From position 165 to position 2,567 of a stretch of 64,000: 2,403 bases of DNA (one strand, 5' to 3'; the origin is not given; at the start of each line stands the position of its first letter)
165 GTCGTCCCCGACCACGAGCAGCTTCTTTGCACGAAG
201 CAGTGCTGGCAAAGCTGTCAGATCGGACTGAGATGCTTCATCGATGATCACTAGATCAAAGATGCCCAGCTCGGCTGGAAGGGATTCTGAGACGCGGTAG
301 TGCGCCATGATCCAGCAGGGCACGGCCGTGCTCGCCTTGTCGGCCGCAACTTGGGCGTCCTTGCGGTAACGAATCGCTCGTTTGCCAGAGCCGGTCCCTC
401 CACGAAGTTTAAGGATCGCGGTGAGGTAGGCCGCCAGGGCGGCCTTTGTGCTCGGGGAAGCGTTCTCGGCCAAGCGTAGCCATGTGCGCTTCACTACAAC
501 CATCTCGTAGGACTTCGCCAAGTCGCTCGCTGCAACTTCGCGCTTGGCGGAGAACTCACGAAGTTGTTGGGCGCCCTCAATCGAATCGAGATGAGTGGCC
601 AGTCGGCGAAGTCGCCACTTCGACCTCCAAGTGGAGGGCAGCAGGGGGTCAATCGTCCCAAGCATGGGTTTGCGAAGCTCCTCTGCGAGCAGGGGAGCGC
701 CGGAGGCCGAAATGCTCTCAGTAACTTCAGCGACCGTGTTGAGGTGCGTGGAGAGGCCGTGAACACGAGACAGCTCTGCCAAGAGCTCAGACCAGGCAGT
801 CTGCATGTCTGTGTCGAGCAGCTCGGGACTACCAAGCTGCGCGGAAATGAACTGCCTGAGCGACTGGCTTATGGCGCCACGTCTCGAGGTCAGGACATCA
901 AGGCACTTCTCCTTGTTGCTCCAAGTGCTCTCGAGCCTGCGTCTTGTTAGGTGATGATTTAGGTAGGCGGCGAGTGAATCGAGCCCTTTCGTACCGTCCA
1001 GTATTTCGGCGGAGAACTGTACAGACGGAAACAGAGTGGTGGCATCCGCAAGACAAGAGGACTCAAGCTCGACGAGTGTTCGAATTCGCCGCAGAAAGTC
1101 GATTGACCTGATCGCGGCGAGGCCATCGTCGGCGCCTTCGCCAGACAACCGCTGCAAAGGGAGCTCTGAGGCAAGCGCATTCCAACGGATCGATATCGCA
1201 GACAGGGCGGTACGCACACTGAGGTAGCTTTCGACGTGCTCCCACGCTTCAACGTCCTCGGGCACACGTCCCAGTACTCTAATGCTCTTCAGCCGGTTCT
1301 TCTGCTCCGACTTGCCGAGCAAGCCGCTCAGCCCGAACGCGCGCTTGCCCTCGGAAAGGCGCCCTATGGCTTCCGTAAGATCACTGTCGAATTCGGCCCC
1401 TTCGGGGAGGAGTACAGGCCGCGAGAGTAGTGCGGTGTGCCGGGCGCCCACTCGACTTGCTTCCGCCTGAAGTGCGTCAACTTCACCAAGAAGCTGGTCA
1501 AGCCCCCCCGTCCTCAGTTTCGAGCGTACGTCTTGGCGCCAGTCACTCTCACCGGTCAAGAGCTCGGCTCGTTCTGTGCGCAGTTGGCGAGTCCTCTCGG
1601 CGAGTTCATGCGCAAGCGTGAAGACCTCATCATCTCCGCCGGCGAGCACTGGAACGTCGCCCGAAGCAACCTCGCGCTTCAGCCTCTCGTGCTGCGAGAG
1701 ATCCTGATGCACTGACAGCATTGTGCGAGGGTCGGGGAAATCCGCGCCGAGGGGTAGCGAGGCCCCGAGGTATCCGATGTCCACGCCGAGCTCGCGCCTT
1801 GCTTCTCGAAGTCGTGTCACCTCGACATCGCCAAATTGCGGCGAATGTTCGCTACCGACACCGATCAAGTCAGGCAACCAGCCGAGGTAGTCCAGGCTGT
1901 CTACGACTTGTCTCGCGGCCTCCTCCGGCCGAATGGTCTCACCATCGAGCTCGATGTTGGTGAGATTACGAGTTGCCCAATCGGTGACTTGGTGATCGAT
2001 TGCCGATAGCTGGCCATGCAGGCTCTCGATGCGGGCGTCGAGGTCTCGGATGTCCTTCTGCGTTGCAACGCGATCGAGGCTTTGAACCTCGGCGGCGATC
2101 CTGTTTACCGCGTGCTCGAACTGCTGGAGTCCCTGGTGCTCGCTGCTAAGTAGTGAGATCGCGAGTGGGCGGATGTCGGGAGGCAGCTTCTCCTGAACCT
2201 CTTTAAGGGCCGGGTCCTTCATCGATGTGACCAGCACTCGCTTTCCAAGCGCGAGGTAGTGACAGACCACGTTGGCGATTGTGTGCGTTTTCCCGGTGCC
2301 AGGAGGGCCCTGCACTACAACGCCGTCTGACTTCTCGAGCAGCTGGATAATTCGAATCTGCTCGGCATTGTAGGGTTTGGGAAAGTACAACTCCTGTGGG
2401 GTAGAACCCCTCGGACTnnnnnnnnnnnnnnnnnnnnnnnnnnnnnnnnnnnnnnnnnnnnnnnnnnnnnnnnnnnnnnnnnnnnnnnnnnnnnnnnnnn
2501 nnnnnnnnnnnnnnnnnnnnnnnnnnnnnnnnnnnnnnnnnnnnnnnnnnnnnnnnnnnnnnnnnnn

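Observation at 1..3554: Helicase with ~685 residues inserted between Walker A and Walker B; upstream domains and partners are off-window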

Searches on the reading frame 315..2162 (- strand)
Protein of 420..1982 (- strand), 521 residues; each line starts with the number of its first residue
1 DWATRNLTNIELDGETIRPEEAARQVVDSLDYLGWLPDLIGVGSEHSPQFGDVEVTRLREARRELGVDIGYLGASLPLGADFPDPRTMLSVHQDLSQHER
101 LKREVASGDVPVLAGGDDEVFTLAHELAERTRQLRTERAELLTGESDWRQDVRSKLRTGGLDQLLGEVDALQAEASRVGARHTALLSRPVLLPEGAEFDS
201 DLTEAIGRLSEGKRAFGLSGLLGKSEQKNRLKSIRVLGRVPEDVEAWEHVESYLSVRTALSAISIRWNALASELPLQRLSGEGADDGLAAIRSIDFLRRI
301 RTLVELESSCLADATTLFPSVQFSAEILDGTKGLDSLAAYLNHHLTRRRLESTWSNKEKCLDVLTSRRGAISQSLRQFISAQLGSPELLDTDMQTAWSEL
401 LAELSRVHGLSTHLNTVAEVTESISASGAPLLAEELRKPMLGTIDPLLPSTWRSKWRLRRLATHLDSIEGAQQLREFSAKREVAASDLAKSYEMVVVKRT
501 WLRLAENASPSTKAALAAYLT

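Call 45: search_protein_representatives(protein=window:420-1982:-)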
Query: 521 residues. Proteins with E-value up to 0.001 (for the whole library): 515; up to 1e-10: 335; up to 1e-30: 123. The best 150 are listed.
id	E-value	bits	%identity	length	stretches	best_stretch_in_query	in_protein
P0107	2.4e-127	442.3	43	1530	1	2-520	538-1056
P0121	2.8e-112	392.6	41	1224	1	2-521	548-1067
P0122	4.9e-110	385.2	41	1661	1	1-520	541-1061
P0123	2.4e-105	369.8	38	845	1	1-520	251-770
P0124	1.6e-104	367.0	38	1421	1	4-518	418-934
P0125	1.9e-99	350.2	37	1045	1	2-520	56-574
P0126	2.3e-90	320.3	34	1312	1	2-519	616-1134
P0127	7.5e-84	298.8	34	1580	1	2-520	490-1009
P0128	3.3e-82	293.4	44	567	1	187-520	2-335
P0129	2.7e-71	257.5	35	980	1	12-451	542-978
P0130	6.6e-71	256.2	33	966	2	46-520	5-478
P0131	4.8e-69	250.0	32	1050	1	7-520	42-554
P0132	4.4e-68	246.8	39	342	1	56-395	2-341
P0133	1.3e-65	238.7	33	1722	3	361-520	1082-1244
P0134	3.0e-64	234.2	34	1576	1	2-520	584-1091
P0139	9.1e-59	216.1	30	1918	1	2-521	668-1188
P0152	5.8e-53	197.0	28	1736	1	15-520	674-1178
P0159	1.9e-50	188.7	30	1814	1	7-520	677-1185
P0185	7.1e-43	163.7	25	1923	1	3-520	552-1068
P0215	1.9e-36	142.5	27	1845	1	1-520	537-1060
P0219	1.2e-35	139.8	22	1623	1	2-519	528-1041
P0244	1.7e-30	122.9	26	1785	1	33-509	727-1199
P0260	1.3e-28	116.7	29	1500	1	21-471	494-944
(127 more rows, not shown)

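Call 46: search_protein_families(library=ncbifam, proteins=[P0139, P0185, P0152, P0219, P0244], max_evalue=1e-10)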
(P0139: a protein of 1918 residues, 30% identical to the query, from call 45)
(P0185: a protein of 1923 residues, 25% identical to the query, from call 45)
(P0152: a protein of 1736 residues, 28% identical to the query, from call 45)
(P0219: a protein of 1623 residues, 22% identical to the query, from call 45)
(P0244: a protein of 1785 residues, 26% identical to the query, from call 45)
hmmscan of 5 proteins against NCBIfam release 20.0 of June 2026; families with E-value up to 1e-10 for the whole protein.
P0139 (1918 aa): 4 families
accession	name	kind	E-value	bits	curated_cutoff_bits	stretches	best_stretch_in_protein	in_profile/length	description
NF058533.1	antiphage_ProA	equivalog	8.9e-68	228.9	1500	2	1139-1685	1200-1759/1903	anti-phage protein ProA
NF042953.1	Hhe_antiphage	equivalog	7.6e-47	159.5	2000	1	1201-1659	1243-1715/1797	DUF4011 domain-containing anti-phage protein Hhe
TIGR00376.1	TIGR00376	hypoth_equivalog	2.3e-21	75.9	348.9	0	538-590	160-213/639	IGHMBP2 family helicase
NF040671.1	PLuB_AAA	exception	5.7e-20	70.4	999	1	1239-1492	962-1231/1256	PLuB system helicase-like protein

P0185 (1923 aa): 4 families
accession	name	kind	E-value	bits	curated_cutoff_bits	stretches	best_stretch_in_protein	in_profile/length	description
NF058533.1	antiphage_ProA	equivalog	5.2e-82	276.1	1500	2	424-1510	654-1705/1903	anti-phage protein ProA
NF042953.1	Hhe_antiphage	equivalog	2.1e-52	177.9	2000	1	1099-1509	1258-1681/1797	DUF4011 domain-containing anti-phage protein Hhe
TIGR00376.1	TIGR00376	hypoth_equivalog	3.3e-21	75.4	348.9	0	435-475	175-215/639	IGHMBP2 family helicase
NF040671.1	PLuB_AAA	exception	2.4e-19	68.3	999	1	1123-1392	963-1247/1256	PLuB system helicase-like protein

P0152 (1736 aa): 4 families
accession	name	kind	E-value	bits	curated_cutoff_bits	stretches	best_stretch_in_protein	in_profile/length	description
NF058533.1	antiphage_ProA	equivalog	1.2e-66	225.2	1500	2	1047-1620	1122-1708/1903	anti-phage protein ProA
NF042953.1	Hhe_antiphage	equivalog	6.6e-53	179.6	2000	2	1208-1637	1259-1700/1797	DUF4011 domain-containing anti-phage protein Hhe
NF040671.1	PLuB_AAA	exception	4.1e-23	80.8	999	1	1230-1482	962-1232/1256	PLuB system helicase-like protein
TIGR00376.1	TIGR00376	hypoth_equivalog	2.8e-22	78.9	348.9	0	528-590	159-222/639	IGHMBP2 family helicase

P0219 (1623 aa): 4 families
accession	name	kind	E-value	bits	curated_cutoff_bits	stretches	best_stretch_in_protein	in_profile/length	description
NF058533.1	antiphage_ProA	equivalog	4e-62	210.2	1500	1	381-1465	634-1686/1903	anti-phage protein ProA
NF042953.1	Hhe_antiphage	equivalog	2.9e-43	147.6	2000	1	1074-1461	1261-1659/1797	DUF4011 domain-containing anti-phage protein Hhe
NF040671.1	PLuB_AAA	exception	5.5e-23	80.4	999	1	1094-1348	962-1232/1256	PLuB system helicase-like protein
TIGR00376.1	TIGR00376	hypoth_equivalog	6.9e-22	77.6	348.9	0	396-451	158-214/639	IGHMBP2 family helicase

P0244 (1785 aa): 4 families
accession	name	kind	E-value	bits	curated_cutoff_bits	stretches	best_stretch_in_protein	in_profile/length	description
NF058533.1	antiphage_ProA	equivalog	1.3e-63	215.1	1500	1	555-1667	646-1722/1903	anti-phage protein ProA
NF042953.1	Hhe_antiphage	equivalog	4.4e-44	150.4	2000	1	1225-1675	1242-1708/1797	DUF4011 domain-containing anti-phage protein Hhe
TIGR00376.1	TIGR00376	hypoth_equivalog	6.3e-22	77.8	348.9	0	1399-1534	505-628/639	IGHMBP2 family helicase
NF040671.1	PLuB_AAA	exception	2.6e-16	58.3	999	0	1264-1532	962-1247/1256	PLuB system helicase-like protein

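Call 59: predict_structure(alignment_id=A2)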
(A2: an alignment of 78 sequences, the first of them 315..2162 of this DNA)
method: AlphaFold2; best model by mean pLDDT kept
length: 616 residues; sequences in the alignment: 78
mean_pLDDT: 85.9   pTM: 0.57
mean pLDDT of the five models: 85.9, 85.6, 83.6, 82.9, 82.5
residues with pLDDT >= 90: 306; 70-90: 254; 50-70: 48; < 50: 8
segments of 3 or more residues with pLDDT < 50: 1-6
pLDDT, mean of each block of 10 residues (from residue 1): 47 67 76 90 92 85 73 78 79 85 89 94 93 91 92 95 93 89 95 91 78 87 84 93 91 86 91 81 78 91 93 93 93 88 90 91 92 93 82 91 94 90 91 95 94 95 94 96 95 94 85 90 77 77 88 86 74 70 66 69 75 53
secondary structure, 60 per line:
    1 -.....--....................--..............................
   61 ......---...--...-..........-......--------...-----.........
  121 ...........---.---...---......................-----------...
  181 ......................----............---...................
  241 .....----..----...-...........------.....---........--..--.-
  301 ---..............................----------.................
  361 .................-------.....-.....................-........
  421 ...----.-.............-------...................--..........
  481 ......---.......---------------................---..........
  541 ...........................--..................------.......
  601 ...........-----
elements in order: H2-6 H9-28 H31-66 E70-72 E75-77 H79-88 H90-95 H112-131 H145-166 H178-202 H207-218 H222-245 H260-270 H277-281 H285-292 H304-333 H344-377 H385-389 H391-411 H413-423 H430-442 H450-468 H471-486 H490-496 H512-527 H531-567 H570-587 H594-611

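Call 61: fold_search(model_id=the predicted structure, library=pdb)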
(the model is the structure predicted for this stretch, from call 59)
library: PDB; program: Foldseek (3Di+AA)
matches with E <= 10: 353; with E <= 0.001: 0
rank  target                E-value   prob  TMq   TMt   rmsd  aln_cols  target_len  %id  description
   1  7nyx_A                3.1e-03  0.47  0.12  0.06  44.7       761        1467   14  Cryo-EM structure of the MukBEF-MatP-DNA monomer (closed conformation) (released 2021-07-07)
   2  9qe0_B                5.8e-03  0.25  0.10  0.06  41.0       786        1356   14  Neobacillus vireti Wadjet-II JetABC dimer (released 2025-06-25)
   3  9gm7_A                6.6e-03  0.35  0.12  0.06  42.7       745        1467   14  MukBEF in a nucleotide-bound state with open neck gate (monomer) (released 2025-03-26)
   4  9qe0_A                1.4e-02  0.16  0.09  0.05  39.4       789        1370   12  Neobacillus vireti Wadjet-II JetABC dimer (released 2025-06-25)
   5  9gm6_A                1.5e-02  0.21  0.10  0.07  55.3       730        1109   13  MukBEF in a nucleotide-bound state with open neck gate (heads core) (released 2025-03-26)
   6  7qcd_B                1.9e-02  0.16  0.09  0.07  65.9       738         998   11  CryoEM structure of the Smc5/6-holocomplex (composite structure) (released 2022-09-21)
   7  7nyw_B                3.0e-02  0.09  0.07  0.06  42.6       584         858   14  Cryo-EM structure of the MukBEF-MatP-DNA head module (released 2021-07-07)
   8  7zr1_C                4.1e-02  0.20  0.09  0.08  36.3       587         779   12  Chaetomium thermophilum Mre11-Rad50-Nbs1 complex bound to ATPyS (composite structure) (released 2023-01-11)
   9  9y6s_7C               4.5e-02  0.28  0.13  0.04  24.6       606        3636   13  96-nm repeat of the Leishmania tarentolae doublet microtubule (released 2025-12-17)
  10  8j07_n9               4.7e-02  0.15  0.09  0.02  47.0       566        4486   12  96nm repeat of human respiratory doublet microtubule and associated axonemal complexes (released 2023-07-26)
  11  9y6s_6o               4.7e-02  0.14  0.08  0.02  45.1       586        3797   12  96-nm repeat of the Leishmania tarentolae doublet microtubule (released 2025-12-17)
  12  9e5c_7e               5.3e-02  0.11  0.07  0.01  55.6       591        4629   13  Cryo-EM structure of 96 nm repeat of microtubule doublet from T. brucei flagellum (released 2025-03-12)
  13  7qcd_A                5.8e-02  0.08  0.08  0.05  56.4       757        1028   10  CryoEM structure of the Smc5/6-holocomplex (composite structure) (released 2022-09-21)
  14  8j07_n0               6.1e-02  0.08  0.06  0.02  39.2       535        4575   11  96nm repeat of human respiratory doublet microtubule and associated axonemal complexes (released 2023-07-26)
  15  7k58_B                6.4e-02  0.20  0.09  0.02  36.4       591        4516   11  Structure of outer-arm dyneins bound to microtubule with microtubule binding state 1(MTBS-1) (released 2021-09-29)
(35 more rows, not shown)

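Call 66: search_protein_families(library=pfam, proteins=[P0139, P0152, P0159, P0244, P0185], max_evalue=0.0001)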
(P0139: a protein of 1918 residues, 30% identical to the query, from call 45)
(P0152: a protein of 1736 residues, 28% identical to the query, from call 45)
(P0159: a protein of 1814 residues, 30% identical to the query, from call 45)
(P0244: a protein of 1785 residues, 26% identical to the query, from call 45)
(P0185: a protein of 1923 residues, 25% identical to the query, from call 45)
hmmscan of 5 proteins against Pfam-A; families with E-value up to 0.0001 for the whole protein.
P0139 (1918 aa): 8 families
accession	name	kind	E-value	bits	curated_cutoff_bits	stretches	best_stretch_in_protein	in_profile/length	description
PF18741.7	MTES_1575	-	1e-27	96.4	38.2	1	1533-1624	1-96/96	REase_MTES_1575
PF13086.12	AAA_11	-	7.2e-15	55.9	27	2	537-601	2-74/257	AAA domain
PF13087.12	AAA_12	-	8.6e-15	55.3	27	1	1320-1489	16-190/195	AAA domain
PF13604.12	AAA_30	-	9.9e-11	42.2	27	1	537-600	2-67/191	AAA domain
PF04480.18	DUF559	-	4.8e-09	36.5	20.6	1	1544-1623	31-107/109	Protein of unknown function (DUF559)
PF13245.12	AAA_19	-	7.3e-09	36.4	25.1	0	549-611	9-71/134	AAA domain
PF20720.3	nSTAND3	-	2.3e-05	24.6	27.2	0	544-595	10-61/155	Novel STAND NTPase 3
PF00580.27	UvrD-helicase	-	2.6e-05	24.5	23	0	538-580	2-46/271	UvrD/REP helicase N-terminal domain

P0152 (1736 aa): 7 families
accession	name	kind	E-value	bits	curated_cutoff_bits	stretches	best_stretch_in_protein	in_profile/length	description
PF18741.7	MTES_1575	-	4e-29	101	38.2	1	1522-1615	1-96/96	REase_MTES_1575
PF13086.12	AAA_11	-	1.3e-19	71.5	27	2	528-728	2-178/257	AAA domain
PF13087.12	AAA_12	-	9.2e-14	51.9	27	1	1299-1478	4-190/195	AAA domain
PF13604.12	AAA_30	-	1.8e-11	44.6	27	1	529-615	3-89/191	AAA domain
PF13245.12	AAA_19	-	4.9e-10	40.2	25.1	1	532-602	1-71/134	AAA domain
PF05127.21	NAT10_TcmA_helicase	-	3.9e-05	24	22.7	0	546-606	1-61/176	RNA cytidine acetyltransferase NAT10/TcmA, helicase domain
PF01443.25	Viral_helicase1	-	8.7e-05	22.9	21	0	1218-1266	45-98/228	Viral superfamily 1 RNA helicase core domain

P0159 (1814 aa): 5 families
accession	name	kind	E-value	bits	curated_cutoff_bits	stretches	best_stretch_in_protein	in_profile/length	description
PF18741.7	MTES_1575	-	1.2e-28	99.5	38.2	1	1532-1623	1-94/96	REase_MTES_1575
PF13086.12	AAA_11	-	6.7e-14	52.7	27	1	541-602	2-71/257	AAA domain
PF13604.12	AAA_30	-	2.9e-12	47.2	27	1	542-611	3-74/191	AAA domain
PF13087.12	AAA_12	-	8.4e-12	45.5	27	1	1321-1488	17-191/195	AAA domain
PF13245.12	AAA_19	-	9.7e-10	39.2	25.1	1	550-619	6-76/134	AAA domain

P0244 (1785 aa): 7 families
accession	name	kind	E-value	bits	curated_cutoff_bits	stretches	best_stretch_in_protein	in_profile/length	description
PF18741.7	MTES_1575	-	4.3e-29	100.9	38.2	1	1555-1648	1-96/96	REase_MTES_1575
PF13604.12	AAA_30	-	6.3e-15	55.8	27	2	559-648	2-89/191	AAA domain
PF13086.12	AAA_11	-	1.6e-14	54.7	27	1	559-625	2-74/257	AAA domain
PF13087.12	AAA_12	-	2.5e-13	50.5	27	1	1343-1511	14-190/195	AAA domain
PF13245.12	AAA_19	-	3.2e-09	37.5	25.1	0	578-636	14-72/134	AAA domain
PF01272.25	GreA_GreB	-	7.2e-08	32.8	26.9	1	1696-1768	4-76/77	Transcription elongation factor, GreA/GreB, C-term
PF01443.25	Viral_helicase1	-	1.3e-05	25.6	21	0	579-613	2-36/228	Viral superfamily 1 RNA helicase core domain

P0185 (1923 aa): 5 families
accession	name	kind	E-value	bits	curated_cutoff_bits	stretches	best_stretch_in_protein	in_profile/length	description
PF18741.7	MTES_1575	-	9.4e-31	106.2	38.2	1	1415-1506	1-94/96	REase_MTES_1575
PF13086.12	AAA_11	-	2.5e-15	57.4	27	2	423-512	5-105/257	AAA domain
PF13087.12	AAA_12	-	1.5e-13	51.2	27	1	1202-1370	14-189/195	AAA domain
PF13604.12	AAA_30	-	2.1e-08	34.6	27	0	420-482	2-66/191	AAA domain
PF13245.12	AAA_19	-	4.6e-08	33.8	25.1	0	436-482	13-61/134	AAA domain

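Call 75: search_protein_families(library=ncbifam, proteins=[window:420-1982:-], max_evalue=1)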
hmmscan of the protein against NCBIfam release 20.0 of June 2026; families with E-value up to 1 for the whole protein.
window:420-1982:- (521 aa): 0 families

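Call 76: search_protein_families(library=padloc, proteins=[window:420-1982:-], max_evalue=1)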
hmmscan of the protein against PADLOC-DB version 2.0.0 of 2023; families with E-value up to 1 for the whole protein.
window:420-1982:- (521 aa): 0 families

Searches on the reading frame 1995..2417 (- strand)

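Call 75: search_protein_families(library=ncbifam, proteins=[window:1995-2417:-], max_evalue=1)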
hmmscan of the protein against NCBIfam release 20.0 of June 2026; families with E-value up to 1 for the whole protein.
window:1995-2417:- (141 aa): 36 families (the best 25 are shown)
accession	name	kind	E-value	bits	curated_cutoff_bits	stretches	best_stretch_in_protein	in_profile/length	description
NF058533.1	antiphage_ProA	equivalog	3.1e-15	54.7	1500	1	6-134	640-775/1903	anti-phage protein ProA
NF042953.1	Hhe_antiphage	equivalog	1.5e-09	35.9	2000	1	31-125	342-437/1797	DUF4011 domain-containing anti-phage protein Hhe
TIGR00376.1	TIGR00376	hypoth_equivalog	3e-08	32.6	348.9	1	26-80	170-224/639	IGHMBP2 family helicase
NF040671.1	PLuB_AAA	exception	3.6e-08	31.3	999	1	22-77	823-878/1256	PLuB system helicase-like protein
TIGR01448.2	helicase_RecD2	equivalog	0.00013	20.3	500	1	16-63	317-364/713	SF1B family DNA helicase RecD2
NF010335.0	PRK13764.1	equivalog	0.00023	19.9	340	1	16-69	249-300/613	ATPase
NF038214.1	IS21_help_AAA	equivalog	0.00034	20.4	200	1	20-68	80-128/232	IS21-like element helper ATPase IstB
NF053733.1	HJMigATPsPINA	equivalog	0.0005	18.8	800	1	16-82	230-290/502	holliday junction branch migration ATPase PINA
TIGR00609.1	recB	equivalog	0.00073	17.7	696.05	1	40-127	19-111/1175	exodeoxyribonuclease V subunit beta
TIGR03922.1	T7SS_EccA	equivalog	0.001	17.7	466.65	1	28-58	310-338/557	type VII secretion AAA-ATPase EccA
NF006038.0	PRK08181.1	subfamily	0.0011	18.3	317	1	26-68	103-145/271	transposase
NF004072.0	PRK05580.2-4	equivalog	0.0032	15.8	1030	1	18-64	124-171/648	primosomal protein N'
NF005098.0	PRK06526.1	subfamily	0.0043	16.5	296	1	25-64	104-143/266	transposase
NF009043.0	PRK12377.1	subfamily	0.0044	16.6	389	1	33-68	104-139/248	ATP-binding protein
TIGR03420.1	DnaA_homol_Hda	equivalog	0.0067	16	194.8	1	17-70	22-78/226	DnaA regulatory inactivator Hda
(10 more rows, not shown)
